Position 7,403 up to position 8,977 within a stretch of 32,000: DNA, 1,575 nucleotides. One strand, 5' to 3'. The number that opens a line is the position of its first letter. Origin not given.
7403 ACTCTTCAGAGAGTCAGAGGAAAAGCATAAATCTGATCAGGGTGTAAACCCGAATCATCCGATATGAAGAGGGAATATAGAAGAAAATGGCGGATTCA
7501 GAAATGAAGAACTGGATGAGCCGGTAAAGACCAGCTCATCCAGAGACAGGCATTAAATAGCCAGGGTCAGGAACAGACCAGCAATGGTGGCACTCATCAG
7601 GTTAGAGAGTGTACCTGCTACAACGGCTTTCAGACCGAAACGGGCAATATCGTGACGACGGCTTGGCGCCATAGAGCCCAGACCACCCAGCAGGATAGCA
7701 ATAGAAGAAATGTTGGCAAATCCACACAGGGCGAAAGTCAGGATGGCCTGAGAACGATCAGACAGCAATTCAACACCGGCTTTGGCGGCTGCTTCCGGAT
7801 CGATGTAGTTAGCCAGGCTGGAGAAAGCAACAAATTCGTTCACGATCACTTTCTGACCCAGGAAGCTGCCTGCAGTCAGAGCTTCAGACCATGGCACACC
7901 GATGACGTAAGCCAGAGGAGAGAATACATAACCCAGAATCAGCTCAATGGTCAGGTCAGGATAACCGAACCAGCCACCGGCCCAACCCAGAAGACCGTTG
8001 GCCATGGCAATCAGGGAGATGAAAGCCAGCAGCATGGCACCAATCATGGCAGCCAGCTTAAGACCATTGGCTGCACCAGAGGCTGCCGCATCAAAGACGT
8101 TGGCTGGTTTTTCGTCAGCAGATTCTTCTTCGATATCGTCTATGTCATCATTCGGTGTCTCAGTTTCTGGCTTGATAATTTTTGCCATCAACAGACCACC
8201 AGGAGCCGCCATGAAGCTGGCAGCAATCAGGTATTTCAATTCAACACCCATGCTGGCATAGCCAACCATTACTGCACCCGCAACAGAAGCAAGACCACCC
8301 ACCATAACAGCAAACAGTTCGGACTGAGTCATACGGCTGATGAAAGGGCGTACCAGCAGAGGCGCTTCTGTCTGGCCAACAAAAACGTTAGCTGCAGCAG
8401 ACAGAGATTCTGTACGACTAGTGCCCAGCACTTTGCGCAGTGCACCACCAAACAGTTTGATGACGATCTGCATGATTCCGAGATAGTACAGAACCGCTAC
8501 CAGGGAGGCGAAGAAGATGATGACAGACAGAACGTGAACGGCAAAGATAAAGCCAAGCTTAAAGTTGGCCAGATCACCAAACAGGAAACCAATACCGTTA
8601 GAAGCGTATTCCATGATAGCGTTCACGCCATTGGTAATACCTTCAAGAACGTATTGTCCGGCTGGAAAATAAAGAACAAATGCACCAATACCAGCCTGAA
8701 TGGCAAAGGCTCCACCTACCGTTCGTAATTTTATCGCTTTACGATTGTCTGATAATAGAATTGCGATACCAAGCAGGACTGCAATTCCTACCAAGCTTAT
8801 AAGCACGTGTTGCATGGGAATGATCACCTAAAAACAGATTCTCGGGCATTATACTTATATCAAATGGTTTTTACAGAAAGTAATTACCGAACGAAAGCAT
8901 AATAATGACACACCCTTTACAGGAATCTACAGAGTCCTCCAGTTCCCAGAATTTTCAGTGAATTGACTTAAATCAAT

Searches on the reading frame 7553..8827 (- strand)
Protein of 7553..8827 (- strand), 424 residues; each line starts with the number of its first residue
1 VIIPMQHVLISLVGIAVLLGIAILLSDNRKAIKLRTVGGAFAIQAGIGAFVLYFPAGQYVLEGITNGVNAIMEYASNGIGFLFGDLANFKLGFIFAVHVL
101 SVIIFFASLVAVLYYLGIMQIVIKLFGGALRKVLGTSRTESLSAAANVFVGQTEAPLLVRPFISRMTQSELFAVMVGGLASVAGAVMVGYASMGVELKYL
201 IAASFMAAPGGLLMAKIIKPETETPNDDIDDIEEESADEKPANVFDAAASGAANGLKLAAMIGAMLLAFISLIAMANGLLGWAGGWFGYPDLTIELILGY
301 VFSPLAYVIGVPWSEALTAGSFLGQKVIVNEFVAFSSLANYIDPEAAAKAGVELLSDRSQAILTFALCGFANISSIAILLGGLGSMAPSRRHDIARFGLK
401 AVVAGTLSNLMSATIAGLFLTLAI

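Call 19: search_protein_families(library=pfam, max_evalue=0.001, proteins=[window:7553-8827:-])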
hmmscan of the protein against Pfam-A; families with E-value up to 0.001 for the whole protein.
window:7553-8827:- (424 aa): 3 families
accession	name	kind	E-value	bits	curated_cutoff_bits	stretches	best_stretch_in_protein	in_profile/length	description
PF07662.18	Nucleos_tra2_C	-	2.4e-83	279.5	32.3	1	199-417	1-213/213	Na+ dependent nucleoside transporter C-terminus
PF01773.25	Nucleos_tra2_N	-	3.5e-25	88.8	27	1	13-86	1-74/74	Na+ dependent nucleoside transporter N-terminus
PF07670.19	Gate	-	3.5e-16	60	29.6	1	98-194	3-101/104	Nucleoside recognition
